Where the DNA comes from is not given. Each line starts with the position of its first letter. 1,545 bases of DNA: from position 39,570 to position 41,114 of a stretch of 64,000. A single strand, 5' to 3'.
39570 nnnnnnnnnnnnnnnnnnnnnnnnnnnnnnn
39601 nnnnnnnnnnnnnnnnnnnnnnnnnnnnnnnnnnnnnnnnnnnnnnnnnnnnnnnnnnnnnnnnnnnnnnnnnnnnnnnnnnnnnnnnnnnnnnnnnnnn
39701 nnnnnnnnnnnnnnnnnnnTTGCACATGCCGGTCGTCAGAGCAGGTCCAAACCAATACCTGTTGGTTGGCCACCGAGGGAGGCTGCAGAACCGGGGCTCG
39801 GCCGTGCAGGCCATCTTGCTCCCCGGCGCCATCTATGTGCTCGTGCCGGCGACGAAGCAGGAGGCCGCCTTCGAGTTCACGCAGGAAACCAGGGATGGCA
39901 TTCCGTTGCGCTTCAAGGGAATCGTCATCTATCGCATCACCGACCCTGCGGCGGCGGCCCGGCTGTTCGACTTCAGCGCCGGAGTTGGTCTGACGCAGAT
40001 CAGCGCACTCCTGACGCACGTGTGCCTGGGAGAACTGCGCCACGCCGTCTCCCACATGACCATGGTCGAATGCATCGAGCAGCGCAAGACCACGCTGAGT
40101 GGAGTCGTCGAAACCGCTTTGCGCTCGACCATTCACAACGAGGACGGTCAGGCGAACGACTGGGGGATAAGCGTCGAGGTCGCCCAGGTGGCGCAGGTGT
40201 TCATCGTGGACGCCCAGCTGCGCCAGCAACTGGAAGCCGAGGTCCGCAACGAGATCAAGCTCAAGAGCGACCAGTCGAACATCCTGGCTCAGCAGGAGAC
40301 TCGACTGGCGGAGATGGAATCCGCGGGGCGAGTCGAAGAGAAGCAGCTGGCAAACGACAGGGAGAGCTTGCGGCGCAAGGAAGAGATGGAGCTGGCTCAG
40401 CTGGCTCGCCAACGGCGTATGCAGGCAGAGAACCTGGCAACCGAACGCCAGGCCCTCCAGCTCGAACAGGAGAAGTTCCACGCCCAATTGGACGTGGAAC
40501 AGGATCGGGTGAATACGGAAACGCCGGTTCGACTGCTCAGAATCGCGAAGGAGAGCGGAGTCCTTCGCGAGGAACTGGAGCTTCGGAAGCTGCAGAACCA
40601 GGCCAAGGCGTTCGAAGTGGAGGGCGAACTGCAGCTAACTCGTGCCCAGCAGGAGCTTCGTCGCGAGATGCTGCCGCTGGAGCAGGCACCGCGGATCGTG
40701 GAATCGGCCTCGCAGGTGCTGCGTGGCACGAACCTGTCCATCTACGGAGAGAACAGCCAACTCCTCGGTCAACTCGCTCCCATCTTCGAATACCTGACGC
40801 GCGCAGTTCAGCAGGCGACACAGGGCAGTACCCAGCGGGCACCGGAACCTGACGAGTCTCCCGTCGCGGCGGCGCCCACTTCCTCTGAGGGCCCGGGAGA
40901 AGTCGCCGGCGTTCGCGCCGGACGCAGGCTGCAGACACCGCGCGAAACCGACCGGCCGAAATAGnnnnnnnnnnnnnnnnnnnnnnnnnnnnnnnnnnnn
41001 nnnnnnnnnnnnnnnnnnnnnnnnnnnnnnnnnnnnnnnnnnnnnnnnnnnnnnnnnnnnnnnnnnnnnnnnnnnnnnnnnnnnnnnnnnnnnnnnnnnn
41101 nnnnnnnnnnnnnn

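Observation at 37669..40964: GGDEF diguanylate-cyclase domain fused to an alpha/alpha-toroid (prenyltransferase / terpene-cyclase repeat-like) N-terminal half, encoded next to a flotillin-like SPFH protein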

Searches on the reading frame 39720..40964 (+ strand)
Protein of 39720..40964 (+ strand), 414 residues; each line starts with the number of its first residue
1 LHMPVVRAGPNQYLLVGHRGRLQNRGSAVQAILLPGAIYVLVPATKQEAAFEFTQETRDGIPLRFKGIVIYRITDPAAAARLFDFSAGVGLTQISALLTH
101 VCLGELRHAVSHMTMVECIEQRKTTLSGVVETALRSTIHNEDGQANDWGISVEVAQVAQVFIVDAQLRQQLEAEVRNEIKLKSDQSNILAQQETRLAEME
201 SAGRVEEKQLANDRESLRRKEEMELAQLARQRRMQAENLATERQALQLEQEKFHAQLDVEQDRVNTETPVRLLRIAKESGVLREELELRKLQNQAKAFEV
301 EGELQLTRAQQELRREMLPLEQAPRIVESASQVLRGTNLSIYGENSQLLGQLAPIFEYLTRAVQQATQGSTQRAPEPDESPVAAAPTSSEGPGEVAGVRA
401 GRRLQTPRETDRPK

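Call 3: search_protein_families(library=pfam, proteins=[window:39720-40964:+], max_evalue=0.1)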
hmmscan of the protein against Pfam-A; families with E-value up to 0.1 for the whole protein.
window:39720-40964:+ (414 aa): 1 family
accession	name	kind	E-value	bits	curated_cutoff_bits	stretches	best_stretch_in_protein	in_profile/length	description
PF01145.31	Band_7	-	3.5e-14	53.7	23.6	1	8-191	3-166/176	SPFH domain / Band 7 family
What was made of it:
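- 39726..40964 (+): SPFH/Band 7 protein with a long E/Q/R/L-rich helical segment (aa ~190-335). Flotillin-like in layout. Pfam Band_7 53.7 bits over aa 8-191 (call 3).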

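Call 4: search_protein_families(library=padloc, proteins=[window:39720-40964:+], max_evalue=0.1)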
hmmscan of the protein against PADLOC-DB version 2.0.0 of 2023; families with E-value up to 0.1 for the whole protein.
window:39720-40964:+ (414 aa): 0 families

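Call 5: search_protein_families(library=ncbifam, proteins=[window:39720-40964:+], max_evalue=0.1)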
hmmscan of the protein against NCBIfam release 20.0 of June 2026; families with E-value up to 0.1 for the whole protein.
window:39720-40964:+ (414 aa): 1 family
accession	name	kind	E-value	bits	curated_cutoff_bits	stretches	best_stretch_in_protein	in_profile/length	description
NF001596.0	PRK00394.2-1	subfamily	0.064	13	347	1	63-145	38-118/183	TATA-box-binding protein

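Call 55: find_related_loci(query=window:39726-40964:+, collection=metagenome_contigs, flank=6000)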
Query window:39726-40964:+ (412 aa) in metagenome_contigs; peptide patterns used: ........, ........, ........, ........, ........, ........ (x = any residue, [..] = any of these).
159 stretches matched a pattern; 57 encode a relative of the query (tblastn E <= 1e-3); 57 distinct loci.
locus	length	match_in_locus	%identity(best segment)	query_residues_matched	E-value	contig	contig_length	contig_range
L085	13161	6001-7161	83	1-387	0e+0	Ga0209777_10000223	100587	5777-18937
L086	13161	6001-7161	83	1-387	0e+0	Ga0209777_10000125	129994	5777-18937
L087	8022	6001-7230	74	1-408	0e+0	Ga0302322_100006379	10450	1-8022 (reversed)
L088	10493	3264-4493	74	1-408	0e+0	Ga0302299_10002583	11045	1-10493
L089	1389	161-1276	80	1-372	0e+0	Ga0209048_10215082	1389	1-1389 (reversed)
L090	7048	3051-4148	80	1-366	0e+0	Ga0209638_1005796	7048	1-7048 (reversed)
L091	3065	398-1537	78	1-380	0e+0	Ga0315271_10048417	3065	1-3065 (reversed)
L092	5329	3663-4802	78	1-380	0e+0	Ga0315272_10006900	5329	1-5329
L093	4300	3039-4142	79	1-368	0e+0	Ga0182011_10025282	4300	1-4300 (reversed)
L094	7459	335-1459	78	1-375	0e+0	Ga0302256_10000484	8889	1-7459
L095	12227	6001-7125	78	1-375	0e+0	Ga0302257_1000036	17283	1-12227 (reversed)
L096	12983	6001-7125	78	1-375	0e+0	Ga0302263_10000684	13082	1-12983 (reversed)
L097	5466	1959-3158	75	1-395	0e+0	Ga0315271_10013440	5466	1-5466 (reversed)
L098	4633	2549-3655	77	1-369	0e+0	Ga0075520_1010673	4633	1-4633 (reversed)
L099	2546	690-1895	70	1-400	0e+0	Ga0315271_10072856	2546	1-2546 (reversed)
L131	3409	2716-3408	71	1-231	1e-106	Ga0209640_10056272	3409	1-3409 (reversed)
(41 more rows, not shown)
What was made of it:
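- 39726..40964 (+): Orthologues at 50-88% identity in 57 metagenome loci (call 55).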

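Call 56: search_solved_structures(query=window:39726-40964:+, max_evalue=0.01)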
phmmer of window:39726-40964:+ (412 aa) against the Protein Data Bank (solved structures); distinct sequences matched with E-value up to 0.01: 0.
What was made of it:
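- Closest known: Bacterial flotillin-type SPFH proteins. Different: No hit to any solved SPFH structure by sequence (call 56).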

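Call 61: search_protein_families(library=pfam, alignment_id=A5, max_evalue=0.0001)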
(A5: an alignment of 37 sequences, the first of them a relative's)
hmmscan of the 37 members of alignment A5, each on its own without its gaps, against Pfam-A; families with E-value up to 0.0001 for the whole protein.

A. member 1, L085:4024-5949:+ (642 aa): 1 family
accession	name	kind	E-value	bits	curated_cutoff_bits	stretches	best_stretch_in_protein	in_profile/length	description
PF00990.26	GGDEF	-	1.6e-07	31.6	23.8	1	389-444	32-89/161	Diguanylate cyclase, GGDEF domain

B. families by the number of members that match (of 37 scanned): 30 families (the first 25 are shown)
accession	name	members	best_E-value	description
PF00990.26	GGDEF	13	1.4e-41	Diguanylate cyclase, GGDEF domain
PF00128.31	Alpha-amylase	2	3.9e-19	Alpha amylase, catalytic domain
PF02922.24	CBM_48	2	1.3e-16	Carbohydrate-binding module 48 (Isoamylase N-terminal domain)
PF00313.28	CSD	2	2.6e-16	'Cold-shock' DNA-binding domain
PF06165.18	GH94_b-supersand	1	1.8e-82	Glycosyl hydrolase 94, supersandwich domain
PF00152.25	tRNA-synt_2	1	4.5e-64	tRNA synthetases class II (D, K and N)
PF00296.26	Bac_luciferase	1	1.1e-62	Luciferase-like monooxygenase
PF04294.18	VanW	1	1.8e-34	VanW like protein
PF01184.24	Gpr1_Fun34_YaaH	1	9.8e-33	GPR1/FUN34/yaaH family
PF00903.31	Glyoxalase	1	3.8e-27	Glyoxalase/Bleomycin resistance protein/Dioxygenase superfamily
PF10091.15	Glycoamylase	1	2.1e-18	Putative glucoamylase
PF07521.17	RMMBL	1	3.1e-16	Zn-dependent metallo-hydrolase RNA specificity domain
PF18029.7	Glyoxalase_6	1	3e-14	Glyoxalase-like domain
PF01336.31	tRNA_anti-codon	1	2.8e-13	OB-fold nucleic acid binding domain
PF12802.13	MarR_2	1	5.6e-12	MarR family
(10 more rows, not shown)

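Call 69: search_protein_families(library=pfam, proteins=[L098:1146-2417:+, L131:1053-2666:+], max_evalue=0.1)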
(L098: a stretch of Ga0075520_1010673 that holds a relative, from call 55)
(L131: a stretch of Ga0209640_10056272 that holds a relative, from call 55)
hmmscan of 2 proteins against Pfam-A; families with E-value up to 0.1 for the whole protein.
L098:1146-2417:+ (424 aa): 1 family
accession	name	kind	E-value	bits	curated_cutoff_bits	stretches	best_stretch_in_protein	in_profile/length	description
PF00990.26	GGDEF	-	2.2e-37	128.7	23.8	1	254-406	3-158/161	Diguanylate cyclase, GGDEF domain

L131:1053-2666:+ (538 aa): 1 family
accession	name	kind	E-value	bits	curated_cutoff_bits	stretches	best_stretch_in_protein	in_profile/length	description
PF00990.26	GGDEF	-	8.2e-24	84.6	23.8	1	323-480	3-158/161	Diguanylate cyclase, GGDEF domain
